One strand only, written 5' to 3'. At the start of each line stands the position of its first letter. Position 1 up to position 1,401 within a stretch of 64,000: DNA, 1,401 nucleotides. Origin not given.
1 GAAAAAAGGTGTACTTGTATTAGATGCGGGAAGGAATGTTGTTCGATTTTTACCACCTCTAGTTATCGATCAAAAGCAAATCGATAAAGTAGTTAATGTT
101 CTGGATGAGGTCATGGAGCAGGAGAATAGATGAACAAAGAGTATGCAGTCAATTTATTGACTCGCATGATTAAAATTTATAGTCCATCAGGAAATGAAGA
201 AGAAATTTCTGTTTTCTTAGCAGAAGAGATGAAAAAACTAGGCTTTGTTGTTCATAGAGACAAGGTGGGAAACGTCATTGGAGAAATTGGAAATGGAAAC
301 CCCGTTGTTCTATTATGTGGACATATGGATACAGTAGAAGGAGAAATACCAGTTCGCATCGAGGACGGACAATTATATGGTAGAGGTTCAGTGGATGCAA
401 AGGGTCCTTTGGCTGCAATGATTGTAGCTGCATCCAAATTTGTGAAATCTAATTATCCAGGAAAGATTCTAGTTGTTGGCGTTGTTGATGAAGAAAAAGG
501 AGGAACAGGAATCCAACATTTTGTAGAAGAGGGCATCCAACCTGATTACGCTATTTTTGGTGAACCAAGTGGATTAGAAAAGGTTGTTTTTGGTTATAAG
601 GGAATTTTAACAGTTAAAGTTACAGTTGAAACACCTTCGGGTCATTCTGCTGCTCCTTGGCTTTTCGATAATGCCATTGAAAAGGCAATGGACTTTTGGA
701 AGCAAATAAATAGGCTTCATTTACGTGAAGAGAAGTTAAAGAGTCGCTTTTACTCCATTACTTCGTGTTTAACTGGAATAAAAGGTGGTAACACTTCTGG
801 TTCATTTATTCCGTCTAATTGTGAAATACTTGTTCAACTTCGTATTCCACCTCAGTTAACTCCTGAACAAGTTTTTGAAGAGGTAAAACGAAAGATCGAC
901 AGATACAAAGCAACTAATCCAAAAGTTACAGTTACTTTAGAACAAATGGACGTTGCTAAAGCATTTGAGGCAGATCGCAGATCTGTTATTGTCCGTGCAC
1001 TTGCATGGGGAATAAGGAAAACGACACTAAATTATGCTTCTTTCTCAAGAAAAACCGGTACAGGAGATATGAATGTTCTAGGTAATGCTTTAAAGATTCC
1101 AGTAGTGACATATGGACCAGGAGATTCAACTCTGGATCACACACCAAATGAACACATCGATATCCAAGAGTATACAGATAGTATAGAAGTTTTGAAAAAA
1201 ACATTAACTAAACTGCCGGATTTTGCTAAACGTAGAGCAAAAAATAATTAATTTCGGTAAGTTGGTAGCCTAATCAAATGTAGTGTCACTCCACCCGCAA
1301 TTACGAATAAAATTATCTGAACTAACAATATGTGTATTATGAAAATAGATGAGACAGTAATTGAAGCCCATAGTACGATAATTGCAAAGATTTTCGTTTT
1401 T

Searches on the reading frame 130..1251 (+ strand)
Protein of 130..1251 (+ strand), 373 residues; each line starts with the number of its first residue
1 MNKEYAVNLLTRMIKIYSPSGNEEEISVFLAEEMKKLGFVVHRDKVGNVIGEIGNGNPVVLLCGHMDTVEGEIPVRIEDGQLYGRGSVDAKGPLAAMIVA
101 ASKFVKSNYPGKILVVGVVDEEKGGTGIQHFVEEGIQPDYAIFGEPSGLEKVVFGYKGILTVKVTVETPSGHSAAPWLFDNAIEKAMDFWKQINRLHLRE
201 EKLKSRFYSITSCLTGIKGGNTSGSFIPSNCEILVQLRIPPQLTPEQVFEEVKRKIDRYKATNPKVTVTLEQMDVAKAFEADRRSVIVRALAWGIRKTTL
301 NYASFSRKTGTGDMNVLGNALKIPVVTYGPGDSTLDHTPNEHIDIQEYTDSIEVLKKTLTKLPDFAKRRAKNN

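Call 39: list_cluster_members(proteins=[window:130-1251:+, window:3448-4521:-, window:5954-7225:-, window:9566-10636:-, window:13892-15256:-, window:15861-17306:+, window:25495-26670:-, window:27627-28691:+, window:43667-44746:-, window:54142-55329:-])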
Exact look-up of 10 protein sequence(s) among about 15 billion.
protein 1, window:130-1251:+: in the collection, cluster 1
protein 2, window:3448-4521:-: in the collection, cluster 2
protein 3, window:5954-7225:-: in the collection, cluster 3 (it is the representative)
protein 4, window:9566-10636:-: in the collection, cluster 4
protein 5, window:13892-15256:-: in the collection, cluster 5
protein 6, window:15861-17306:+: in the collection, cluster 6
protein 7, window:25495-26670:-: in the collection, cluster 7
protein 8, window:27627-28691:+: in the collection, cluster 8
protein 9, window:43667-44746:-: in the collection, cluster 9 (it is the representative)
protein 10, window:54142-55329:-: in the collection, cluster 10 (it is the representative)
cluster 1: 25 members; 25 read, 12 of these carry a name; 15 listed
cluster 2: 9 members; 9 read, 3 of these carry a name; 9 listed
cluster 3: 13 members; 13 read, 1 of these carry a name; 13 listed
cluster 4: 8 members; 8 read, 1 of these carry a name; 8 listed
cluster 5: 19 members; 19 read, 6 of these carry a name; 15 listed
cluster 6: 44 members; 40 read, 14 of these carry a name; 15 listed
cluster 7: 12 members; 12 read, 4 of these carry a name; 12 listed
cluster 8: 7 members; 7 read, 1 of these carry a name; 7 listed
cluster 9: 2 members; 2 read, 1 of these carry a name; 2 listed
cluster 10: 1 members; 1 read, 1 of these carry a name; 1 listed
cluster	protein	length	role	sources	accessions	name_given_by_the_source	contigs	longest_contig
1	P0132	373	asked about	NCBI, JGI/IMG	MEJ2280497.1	MAG: M20/M25/M40 family metallo-hydrolase [Candidatus Bathyarchaeota archaeon] | LysW-gamma-L-lysine carboxypeptidase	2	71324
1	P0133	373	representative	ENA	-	-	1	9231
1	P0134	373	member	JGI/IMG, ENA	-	LysW-gamma-L-lysine carboxypeptidase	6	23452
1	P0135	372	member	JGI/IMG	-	LysW-gamma-L-lysine carboxypeptidase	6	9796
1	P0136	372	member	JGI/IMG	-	LysW-gamma-L-lysine carboxypeptidase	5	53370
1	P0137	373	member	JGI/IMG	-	LysW-gamma-L-lysine carboxypeptidase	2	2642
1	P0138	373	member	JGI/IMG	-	LysW-gamma-L-lysine carboxypeptidase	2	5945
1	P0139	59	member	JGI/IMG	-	LysW-gamma-L-lysine carboxypeptidase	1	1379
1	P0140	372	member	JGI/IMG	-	LysW-gamma-L-lysine carboxypeptidase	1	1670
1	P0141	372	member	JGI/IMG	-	LysW-gamma-L-lysine carboxypeptidase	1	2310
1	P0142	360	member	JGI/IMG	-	LysW-gamma-L-lysine carboxypeptidase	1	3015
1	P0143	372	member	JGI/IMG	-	LysW-gamma-L-lysine carboxypeptidase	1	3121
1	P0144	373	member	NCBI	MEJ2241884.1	MAG: M20/M25/M40 family metallo-hydrolase [Candidatus Bathyarchaeota archaeon]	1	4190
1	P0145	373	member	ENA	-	-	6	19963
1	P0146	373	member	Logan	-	-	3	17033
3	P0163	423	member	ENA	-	-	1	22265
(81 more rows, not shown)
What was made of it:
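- Tried and rejected: A check that 10 long window proteins have the same length as their cluster mates (call 39) is biased towards intact ORFs.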

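Call 47: find_encoding_contigs(protein=P0163, flank=10000, max_places=2)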
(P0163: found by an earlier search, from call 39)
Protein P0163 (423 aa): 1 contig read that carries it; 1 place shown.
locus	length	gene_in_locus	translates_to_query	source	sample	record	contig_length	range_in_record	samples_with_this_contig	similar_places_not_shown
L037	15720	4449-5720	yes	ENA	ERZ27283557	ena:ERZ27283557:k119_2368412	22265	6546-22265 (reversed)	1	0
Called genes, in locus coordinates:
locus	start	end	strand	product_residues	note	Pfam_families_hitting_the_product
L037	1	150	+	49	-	?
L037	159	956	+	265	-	PF01791:DeoC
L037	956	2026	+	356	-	PF01959:DHQS, PF26558:DHQS_2nd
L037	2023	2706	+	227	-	PF01487:DHquinase_I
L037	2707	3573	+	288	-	PF08501:Shikimate_dh_N, PF01488:Shikimate_DH, PF18317:SDH_C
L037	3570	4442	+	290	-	PF22700:MVD-like_N (faint), PF00288:GHMP_kinases_N, PF08544:GHMP_kinases_C (faint)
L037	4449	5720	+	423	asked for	PF00275:EPSP_synthase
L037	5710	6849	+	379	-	PF01264:Chorismate_synt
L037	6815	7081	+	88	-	PF01817:CM_2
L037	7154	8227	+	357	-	PF00155:Aminotran_1_2, PF01053:Cys_Met_Meta_PP, PF04864:Alliinase_C (weak)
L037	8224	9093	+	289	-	PF01210:NAD_Gly3P_dh_N (faint), PF01488:Shikimate_DH, PF02558:ApbA (faint), PF03446:NAD_binding_2, PF03807:F420_oxidored, PF02153:PDH_N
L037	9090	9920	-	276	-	PF00800:PDT, PF01842:ACT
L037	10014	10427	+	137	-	PF04304:DUF454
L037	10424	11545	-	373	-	PF04389:Peptidase_M28 (faint), PF01546:Peptidase_M20, PF07687:M20_dimer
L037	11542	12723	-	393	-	PF00202:Aminotran_3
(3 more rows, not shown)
